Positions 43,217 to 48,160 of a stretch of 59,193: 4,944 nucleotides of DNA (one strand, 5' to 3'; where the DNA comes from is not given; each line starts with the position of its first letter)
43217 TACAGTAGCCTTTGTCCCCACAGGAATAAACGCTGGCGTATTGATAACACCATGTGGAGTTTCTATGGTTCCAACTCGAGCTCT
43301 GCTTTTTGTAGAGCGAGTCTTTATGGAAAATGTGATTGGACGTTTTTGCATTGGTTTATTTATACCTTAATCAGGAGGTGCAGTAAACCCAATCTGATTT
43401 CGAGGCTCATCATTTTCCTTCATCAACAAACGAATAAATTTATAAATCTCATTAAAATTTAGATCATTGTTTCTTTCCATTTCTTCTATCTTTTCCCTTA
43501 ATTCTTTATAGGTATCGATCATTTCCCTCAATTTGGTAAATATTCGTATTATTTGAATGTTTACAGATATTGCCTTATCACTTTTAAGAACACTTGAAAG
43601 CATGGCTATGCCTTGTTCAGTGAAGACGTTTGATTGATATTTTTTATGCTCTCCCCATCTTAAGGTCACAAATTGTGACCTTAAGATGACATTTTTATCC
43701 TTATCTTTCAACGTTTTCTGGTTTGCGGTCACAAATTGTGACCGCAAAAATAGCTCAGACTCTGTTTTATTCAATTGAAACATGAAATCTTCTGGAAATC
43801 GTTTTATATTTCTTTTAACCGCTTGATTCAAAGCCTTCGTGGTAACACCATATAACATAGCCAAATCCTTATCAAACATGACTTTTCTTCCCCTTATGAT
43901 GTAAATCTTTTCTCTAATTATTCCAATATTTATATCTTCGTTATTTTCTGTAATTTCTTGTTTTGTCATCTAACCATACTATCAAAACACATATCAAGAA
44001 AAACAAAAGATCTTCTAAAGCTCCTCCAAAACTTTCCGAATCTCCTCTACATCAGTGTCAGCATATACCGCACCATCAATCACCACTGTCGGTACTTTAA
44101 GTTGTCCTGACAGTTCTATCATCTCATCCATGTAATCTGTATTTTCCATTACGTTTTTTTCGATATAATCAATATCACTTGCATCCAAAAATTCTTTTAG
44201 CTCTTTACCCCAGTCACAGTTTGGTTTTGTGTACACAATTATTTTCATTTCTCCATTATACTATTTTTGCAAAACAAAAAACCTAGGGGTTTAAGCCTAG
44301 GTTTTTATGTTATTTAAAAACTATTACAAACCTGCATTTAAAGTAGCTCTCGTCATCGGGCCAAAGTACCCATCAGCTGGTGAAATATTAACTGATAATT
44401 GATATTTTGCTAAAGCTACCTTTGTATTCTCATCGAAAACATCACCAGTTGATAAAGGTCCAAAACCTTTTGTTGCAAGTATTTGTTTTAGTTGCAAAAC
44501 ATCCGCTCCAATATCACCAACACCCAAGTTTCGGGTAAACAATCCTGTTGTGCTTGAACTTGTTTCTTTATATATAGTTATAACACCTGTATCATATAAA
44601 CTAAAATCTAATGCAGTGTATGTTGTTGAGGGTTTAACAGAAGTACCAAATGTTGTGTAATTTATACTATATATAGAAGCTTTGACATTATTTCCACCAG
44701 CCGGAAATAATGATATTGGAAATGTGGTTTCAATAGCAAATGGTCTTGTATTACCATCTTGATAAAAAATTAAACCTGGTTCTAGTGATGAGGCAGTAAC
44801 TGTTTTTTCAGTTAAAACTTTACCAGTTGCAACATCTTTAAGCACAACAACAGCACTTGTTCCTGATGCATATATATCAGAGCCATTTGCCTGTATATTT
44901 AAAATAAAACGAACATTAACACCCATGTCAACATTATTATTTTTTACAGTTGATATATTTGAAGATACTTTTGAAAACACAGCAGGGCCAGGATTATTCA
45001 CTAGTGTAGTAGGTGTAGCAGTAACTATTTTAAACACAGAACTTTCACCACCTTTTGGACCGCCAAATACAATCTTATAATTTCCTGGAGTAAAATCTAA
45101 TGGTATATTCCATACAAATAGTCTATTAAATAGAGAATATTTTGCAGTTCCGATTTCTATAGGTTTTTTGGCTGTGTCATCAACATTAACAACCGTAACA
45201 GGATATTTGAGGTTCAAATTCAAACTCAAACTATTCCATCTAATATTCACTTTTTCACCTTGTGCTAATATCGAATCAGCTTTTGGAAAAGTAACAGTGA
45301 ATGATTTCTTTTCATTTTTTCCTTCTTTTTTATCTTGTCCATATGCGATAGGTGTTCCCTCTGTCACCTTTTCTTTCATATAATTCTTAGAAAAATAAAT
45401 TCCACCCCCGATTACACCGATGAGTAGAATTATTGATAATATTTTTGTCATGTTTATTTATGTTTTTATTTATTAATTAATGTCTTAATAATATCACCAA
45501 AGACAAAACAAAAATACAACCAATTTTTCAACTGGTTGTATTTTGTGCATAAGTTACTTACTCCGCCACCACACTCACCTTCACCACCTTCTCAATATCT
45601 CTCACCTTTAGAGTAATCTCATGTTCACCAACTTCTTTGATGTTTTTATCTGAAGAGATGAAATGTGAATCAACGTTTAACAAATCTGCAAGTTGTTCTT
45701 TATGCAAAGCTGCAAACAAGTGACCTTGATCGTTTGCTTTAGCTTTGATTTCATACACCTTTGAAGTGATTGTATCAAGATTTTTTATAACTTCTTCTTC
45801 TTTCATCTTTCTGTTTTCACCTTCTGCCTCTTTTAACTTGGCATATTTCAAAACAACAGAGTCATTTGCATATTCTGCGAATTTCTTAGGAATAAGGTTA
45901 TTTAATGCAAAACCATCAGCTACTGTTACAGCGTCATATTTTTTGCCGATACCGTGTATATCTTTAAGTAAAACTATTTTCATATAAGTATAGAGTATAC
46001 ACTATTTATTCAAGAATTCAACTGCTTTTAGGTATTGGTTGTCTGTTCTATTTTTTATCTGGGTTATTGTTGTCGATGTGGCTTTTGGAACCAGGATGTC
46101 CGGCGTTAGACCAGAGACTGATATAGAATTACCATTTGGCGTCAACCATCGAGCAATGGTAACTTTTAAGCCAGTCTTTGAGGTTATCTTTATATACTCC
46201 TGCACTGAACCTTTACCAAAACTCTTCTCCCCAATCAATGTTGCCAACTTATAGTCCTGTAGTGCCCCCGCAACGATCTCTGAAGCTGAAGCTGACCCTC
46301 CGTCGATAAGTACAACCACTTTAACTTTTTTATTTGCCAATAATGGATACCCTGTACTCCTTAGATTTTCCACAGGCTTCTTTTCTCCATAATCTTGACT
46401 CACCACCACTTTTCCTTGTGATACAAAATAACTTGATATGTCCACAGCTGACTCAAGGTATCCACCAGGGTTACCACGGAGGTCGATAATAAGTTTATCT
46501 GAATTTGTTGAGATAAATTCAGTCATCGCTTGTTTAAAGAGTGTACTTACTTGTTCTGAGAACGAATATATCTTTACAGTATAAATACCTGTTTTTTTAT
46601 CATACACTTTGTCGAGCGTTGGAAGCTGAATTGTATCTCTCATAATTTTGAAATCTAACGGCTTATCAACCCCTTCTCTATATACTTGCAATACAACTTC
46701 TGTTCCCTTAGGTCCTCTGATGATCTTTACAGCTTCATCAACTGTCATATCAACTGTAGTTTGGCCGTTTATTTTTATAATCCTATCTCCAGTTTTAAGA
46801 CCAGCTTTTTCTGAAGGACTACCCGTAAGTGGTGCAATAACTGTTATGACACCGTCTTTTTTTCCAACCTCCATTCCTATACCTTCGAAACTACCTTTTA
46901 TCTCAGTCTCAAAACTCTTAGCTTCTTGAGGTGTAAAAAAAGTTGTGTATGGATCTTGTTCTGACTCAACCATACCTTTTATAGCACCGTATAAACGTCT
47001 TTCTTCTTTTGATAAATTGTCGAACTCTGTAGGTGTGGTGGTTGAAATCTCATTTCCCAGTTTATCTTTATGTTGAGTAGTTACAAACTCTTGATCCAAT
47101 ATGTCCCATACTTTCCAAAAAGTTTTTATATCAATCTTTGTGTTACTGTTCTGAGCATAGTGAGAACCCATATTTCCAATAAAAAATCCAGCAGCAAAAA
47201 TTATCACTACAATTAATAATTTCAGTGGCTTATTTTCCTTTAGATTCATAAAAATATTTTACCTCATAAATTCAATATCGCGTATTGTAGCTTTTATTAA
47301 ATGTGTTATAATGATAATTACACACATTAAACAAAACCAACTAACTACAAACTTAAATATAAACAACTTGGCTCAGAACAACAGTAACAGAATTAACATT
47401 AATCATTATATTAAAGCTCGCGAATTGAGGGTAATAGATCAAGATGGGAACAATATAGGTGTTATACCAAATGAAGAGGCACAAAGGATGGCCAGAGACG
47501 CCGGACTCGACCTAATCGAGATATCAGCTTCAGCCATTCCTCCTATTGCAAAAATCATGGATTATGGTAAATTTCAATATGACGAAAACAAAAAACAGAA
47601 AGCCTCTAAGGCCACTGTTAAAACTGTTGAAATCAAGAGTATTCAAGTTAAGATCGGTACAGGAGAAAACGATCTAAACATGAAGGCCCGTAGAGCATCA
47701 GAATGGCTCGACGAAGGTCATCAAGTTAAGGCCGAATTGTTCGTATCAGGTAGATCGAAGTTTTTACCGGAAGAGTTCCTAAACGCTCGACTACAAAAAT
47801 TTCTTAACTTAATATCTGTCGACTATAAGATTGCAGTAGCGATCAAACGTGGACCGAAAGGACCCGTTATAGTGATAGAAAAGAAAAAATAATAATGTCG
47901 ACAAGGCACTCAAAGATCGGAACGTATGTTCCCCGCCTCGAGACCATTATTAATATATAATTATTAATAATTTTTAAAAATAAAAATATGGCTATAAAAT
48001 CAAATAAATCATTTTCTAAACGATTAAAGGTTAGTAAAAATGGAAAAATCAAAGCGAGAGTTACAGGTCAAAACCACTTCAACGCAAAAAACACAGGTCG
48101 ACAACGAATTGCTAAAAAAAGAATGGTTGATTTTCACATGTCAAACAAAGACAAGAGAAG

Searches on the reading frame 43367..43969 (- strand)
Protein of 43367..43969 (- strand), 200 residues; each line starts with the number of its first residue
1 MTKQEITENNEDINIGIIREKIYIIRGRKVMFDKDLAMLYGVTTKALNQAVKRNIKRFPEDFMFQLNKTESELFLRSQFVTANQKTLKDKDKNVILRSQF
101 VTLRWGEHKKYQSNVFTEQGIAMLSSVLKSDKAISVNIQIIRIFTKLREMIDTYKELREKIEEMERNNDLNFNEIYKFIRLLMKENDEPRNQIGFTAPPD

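Call 53: search_protein_families(library=pfam, proteins=[window:43367-43969:-], max_evalue=0.00001)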
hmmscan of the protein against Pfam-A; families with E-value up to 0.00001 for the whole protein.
window:43367-43969:- (200 aa): 1 family
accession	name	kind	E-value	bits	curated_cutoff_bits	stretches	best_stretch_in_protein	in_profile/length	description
PF10543.14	ORF6N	-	4.6e-32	110.6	27.8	1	20-127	1-86/86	ORF6N domain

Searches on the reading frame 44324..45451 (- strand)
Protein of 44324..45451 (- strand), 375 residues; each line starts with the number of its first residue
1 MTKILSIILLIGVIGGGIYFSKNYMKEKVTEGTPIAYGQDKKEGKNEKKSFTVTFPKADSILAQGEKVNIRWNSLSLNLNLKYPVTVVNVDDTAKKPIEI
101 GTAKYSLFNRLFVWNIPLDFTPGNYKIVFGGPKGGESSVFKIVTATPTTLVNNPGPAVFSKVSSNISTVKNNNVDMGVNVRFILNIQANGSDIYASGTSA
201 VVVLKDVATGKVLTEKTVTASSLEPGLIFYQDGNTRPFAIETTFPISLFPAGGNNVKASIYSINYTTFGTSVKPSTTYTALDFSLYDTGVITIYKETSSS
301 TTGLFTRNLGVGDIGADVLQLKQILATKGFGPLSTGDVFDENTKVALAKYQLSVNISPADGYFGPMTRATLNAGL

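Call 53: search_protein_families(library=pfam, proteins=[window:44324-45451:-], max_evalue=0.00001)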
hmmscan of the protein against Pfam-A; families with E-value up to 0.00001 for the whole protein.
window:44324-45451:- (375 aa): 1 family
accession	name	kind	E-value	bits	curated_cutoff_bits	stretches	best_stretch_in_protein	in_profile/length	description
PF01471.23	PG_binding_1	-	1.7e-06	28.5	23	1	315-371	2-57/57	Putative peptidoglycan binding domain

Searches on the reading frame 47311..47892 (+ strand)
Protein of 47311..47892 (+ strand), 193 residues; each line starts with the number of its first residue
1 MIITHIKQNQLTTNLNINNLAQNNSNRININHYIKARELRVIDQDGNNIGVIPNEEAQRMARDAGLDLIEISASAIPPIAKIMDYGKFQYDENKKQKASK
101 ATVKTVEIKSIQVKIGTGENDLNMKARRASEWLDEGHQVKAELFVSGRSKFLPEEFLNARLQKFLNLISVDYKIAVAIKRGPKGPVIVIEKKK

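Call 42: find_homologous_proteins(query=window:47311-47892:+, max_evalue=1e-40)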
Query window:47311-47892:+ (193 aa): 3365 proteins with E <= 1e-40 among 3734 candidates; the best 120 are listed.
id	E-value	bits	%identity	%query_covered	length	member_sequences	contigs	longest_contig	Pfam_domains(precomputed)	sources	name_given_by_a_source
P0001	3.9e-118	410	100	100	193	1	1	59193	PF00707.28,PF05198.22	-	-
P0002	4.0e-111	387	94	100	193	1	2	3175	PF00707.28,PF05198.22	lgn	-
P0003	4.9e-111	387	94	100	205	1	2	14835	PF00707.28,PF05198.22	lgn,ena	-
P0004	1.3e-108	379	93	100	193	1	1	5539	PF00707.28,PF05198.22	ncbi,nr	ncbi:translation initiation factor IF-3 [Candidatus Parcubacteria bacterium]|nr:translation initiati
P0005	1.0e-106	372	91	100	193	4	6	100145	PF00707.28,PF05198.22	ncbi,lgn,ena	-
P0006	9.8e-103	359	96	90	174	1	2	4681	PF00707.28,PF05198.22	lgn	-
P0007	3.8e-102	358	97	90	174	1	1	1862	PF00707.28,PF05198.22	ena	-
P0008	4.5e-102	357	95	90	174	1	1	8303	PF00707.28,PF05198.22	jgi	-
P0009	6.7e-102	357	95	90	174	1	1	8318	PF00707.28,PF05198.22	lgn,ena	-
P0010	2.5e-101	355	95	90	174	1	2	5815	PF00707.28,PF05198.22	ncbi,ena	-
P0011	3.4e-101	354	96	90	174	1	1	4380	PF00707.28,PF05198.22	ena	-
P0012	5.7e-101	354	94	90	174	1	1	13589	PF00707.28,PF05198.22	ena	-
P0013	2.7e-100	352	94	90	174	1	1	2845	PF00707.28,PF05198.22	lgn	-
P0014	1.4e-97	343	93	90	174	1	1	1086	PF00707.28,PF05198.22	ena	-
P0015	3.7e-97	341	90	90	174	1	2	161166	PF00707.28,PF05198.22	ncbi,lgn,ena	-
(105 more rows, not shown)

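Call 43: find_encoding_contigs(protein=P0005, flank=10000, max_places=6)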
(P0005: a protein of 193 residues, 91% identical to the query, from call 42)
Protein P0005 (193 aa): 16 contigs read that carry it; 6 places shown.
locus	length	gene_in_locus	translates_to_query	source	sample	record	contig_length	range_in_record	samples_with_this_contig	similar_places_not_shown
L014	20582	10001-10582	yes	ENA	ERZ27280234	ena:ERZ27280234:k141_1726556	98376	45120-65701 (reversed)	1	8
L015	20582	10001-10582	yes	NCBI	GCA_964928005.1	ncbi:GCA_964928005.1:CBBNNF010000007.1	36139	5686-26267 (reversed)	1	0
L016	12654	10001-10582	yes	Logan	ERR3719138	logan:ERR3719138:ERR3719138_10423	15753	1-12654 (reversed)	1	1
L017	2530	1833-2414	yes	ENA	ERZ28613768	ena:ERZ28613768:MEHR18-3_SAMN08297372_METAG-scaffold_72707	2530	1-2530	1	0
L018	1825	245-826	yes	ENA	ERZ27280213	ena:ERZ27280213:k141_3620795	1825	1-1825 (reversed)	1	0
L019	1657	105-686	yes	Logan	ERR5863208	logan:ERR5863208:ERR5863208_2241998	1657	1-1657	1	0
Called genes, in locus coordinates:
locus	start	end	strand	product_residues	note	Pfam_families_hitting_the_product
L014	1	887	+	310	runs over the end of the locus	-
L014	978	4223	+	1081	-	PF02811:PHP, PF07733:DNA_pol3_alpha, PF17657:DNA_pol3_finger, PF14579:HHH_6, PF01336:tRNA_anti-codon, PF13742:tRNA_anti_2 (weak)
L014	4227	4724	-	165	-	PF00293:NUDIX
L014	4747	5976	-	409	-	PF01702:TGT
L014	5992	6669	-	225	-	PF10543:ORF6N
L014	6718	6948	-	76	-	PF00462:Glutaredoxin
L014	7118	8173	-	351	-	-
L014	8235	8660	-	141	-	PF01281:Ribosomal_L9_N, PF03948:Ribosomal_L9_C (weak)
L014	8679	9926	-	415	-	PF00595:PDZ, PF13180:PDZ_2, PF17820:PDZ_6, PF03572:Peptidase_S41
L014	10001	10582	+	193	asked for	PF05198:IF3_N, PF00707:IF3_C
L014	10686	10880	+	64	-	-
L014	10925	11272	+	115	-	PF00453:Ribosomal_L20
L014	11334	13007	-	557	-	PF00999:Na_H_Exchanger, PF02254:TrkA_N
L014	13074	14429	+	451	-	PF01554:MatE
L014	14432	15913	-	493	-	PF04244:DPRP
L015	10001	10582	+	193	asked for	PF05198:IF3_N, PF00707:IF3_C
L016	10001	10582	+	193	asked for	PF05198:IF3_N, PF00707:IF3_C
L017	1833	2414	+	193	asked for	PF05198:IF3_N, PF00707:IF3_C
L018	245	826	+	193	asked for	PF05198:IF3_N, PF00707:IF3_C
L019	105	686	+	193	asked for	PF05198:IF3_N, PF00707:IF3_C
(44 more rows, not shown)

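Call 44: find_encoding_contigs(protein=P0015, flank=10000, max_places=4)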
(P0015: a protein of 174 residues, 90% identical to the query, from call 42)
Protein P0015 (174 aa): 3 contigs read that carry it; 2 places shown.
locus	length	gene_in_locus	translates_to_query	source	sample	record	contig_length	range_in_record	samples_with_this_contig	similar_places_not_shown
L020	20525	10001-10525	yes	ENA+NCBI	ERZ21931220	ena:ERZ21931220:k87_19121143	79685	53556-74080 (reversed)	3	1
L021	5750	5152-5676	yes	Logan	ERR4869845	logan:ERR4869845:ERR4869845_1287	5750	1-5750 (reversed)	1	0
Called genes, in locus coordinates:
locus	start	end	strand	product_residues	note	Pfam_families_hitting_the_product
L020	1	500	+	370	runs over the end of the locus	PF03118:RNA_pol_A_CTD (weak)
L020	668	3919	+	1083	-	PF02811:PHP, PF07733:DNA_pol3_alpha, PF17657:DNA_pol3_finger, PF14579:HHH_6, PF01336:tRNA_anti-codon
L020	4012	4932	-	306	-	PF12686:DUF3800 (weak)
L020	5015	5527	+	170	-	-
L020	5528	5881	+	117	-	-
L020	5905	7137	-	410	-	PF01702:TGT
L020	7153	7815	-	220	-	PF10543:ORF6N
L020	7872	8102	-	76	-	PF00462:Glutaredoxin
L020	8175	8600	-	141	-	PF01281:Ribosomal_L9_N, PF03948:Ribosomal_L9_C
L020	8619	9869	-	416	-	PF00595:PDZ, PF13180:PDZ_2, PF17820:PDZ_6, PF03572:Peptidase_S41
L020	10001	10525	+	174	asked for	PF05198:IF3_N, PF00707:IF3_C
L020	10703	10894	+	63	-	PF01632:Ribosomal_L35p (faint)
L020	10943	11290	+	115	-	PF00453:Ribosomal_L20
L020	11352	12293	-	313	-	-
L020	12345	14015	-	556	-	PF00999:Na_H_Exchanger, PF02254:TrkA_N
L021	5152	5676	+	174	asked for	PF05198:IF3_N, PF00707:IF3_C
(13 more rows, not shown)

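Call 45: find_encoding_contigs(protein=P0003, flank=10000, max_places=4)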
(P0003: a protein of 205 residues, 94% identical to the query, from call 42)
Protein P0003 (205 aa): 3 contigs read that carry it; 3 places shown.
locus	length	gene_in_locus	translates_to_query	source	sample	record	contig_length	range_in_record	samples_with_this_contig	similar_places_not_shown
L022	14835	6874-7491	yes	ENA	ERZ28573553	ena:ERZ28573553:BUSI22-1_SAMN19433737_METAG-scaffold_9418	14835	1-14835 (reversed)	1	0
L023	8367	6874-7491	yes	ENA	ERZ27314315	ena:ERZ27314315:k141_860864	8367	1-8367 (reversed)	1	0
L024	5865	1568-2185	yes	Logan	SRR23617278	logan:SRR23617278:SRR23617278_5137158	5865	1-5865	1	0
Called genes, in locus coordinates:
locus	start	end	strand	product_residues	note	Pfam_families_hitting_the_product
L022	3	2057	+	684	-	?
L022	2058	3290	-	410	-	PF01702:TGT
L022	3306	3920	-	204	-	PF10543:ORF6N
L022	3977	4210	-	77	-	PF00462:Glutaredoxin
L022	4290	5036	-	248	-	PF01471:PG_binding_1 (weak)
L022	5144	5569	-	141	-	PF01281:Ribosomal_L9_N, PF03948:Ribosomal_L9_C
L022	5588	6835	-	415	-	PF00595:PDZ, PF13180:PDZ_2, PF17820:PDZ_6, PF03572:Peptidase_S41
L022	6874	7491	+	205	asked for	PF05198:IF3_N, PF00707:IF3_C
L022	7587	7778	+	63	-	-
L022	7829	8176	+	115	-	PF00453:Ribosomal_L20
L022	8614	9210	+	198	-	-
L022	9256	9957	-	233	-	PF00483:NTP_transferase, PF12804:NTP_transf_3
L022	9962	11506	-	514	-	PF13560:HTH_31 (weak), PF01381:HTH_3, PF12844:HTH_19 (weak), PF00275:EPSP_synthase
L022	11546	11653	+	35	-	-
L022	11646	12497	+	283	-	PF02498:Bro-N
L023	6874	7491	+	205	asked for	PF05198:IF3_N, PF00707:IF3_C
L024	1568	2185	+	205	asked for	PF05198:IF3_N, PF00707:IF3_C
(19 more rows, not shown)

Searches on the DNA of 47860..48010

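Call 35: search_rna_families(source=window, start=47860, end=48010, threshold=evalue, max_evalue=10, show_alignments=3)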
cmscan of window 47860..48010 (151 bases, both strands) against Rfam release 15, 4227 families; matches with E-value up to 10: 4.
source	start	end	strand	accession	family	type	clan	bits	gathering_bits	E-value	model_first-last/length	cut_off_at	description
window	47866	47999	+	RF01864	plasmodium_snoR21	Gene; snRNA; snoRNA; CD-box;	-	16.7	90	8.8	1-145/145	no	small nucleolar RNA snoR21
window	47904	48010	-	RF04174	MIR4208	Gene; miRNA;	-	15.5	140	4.2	86-191/191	5'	MIR4208 microRNA precursor family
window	47903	48007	-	RF00121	MicC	Gene; sRNA;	-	15.3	90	4.5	5-123/123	no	MicC RNA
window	47873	47990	+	RF02546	LSU_trypano_mito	Gene; rRNA;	CL00112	10.9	60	2.1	216-561/561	no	Trypanosomatid mitochondrial large subunit ribosomal RNA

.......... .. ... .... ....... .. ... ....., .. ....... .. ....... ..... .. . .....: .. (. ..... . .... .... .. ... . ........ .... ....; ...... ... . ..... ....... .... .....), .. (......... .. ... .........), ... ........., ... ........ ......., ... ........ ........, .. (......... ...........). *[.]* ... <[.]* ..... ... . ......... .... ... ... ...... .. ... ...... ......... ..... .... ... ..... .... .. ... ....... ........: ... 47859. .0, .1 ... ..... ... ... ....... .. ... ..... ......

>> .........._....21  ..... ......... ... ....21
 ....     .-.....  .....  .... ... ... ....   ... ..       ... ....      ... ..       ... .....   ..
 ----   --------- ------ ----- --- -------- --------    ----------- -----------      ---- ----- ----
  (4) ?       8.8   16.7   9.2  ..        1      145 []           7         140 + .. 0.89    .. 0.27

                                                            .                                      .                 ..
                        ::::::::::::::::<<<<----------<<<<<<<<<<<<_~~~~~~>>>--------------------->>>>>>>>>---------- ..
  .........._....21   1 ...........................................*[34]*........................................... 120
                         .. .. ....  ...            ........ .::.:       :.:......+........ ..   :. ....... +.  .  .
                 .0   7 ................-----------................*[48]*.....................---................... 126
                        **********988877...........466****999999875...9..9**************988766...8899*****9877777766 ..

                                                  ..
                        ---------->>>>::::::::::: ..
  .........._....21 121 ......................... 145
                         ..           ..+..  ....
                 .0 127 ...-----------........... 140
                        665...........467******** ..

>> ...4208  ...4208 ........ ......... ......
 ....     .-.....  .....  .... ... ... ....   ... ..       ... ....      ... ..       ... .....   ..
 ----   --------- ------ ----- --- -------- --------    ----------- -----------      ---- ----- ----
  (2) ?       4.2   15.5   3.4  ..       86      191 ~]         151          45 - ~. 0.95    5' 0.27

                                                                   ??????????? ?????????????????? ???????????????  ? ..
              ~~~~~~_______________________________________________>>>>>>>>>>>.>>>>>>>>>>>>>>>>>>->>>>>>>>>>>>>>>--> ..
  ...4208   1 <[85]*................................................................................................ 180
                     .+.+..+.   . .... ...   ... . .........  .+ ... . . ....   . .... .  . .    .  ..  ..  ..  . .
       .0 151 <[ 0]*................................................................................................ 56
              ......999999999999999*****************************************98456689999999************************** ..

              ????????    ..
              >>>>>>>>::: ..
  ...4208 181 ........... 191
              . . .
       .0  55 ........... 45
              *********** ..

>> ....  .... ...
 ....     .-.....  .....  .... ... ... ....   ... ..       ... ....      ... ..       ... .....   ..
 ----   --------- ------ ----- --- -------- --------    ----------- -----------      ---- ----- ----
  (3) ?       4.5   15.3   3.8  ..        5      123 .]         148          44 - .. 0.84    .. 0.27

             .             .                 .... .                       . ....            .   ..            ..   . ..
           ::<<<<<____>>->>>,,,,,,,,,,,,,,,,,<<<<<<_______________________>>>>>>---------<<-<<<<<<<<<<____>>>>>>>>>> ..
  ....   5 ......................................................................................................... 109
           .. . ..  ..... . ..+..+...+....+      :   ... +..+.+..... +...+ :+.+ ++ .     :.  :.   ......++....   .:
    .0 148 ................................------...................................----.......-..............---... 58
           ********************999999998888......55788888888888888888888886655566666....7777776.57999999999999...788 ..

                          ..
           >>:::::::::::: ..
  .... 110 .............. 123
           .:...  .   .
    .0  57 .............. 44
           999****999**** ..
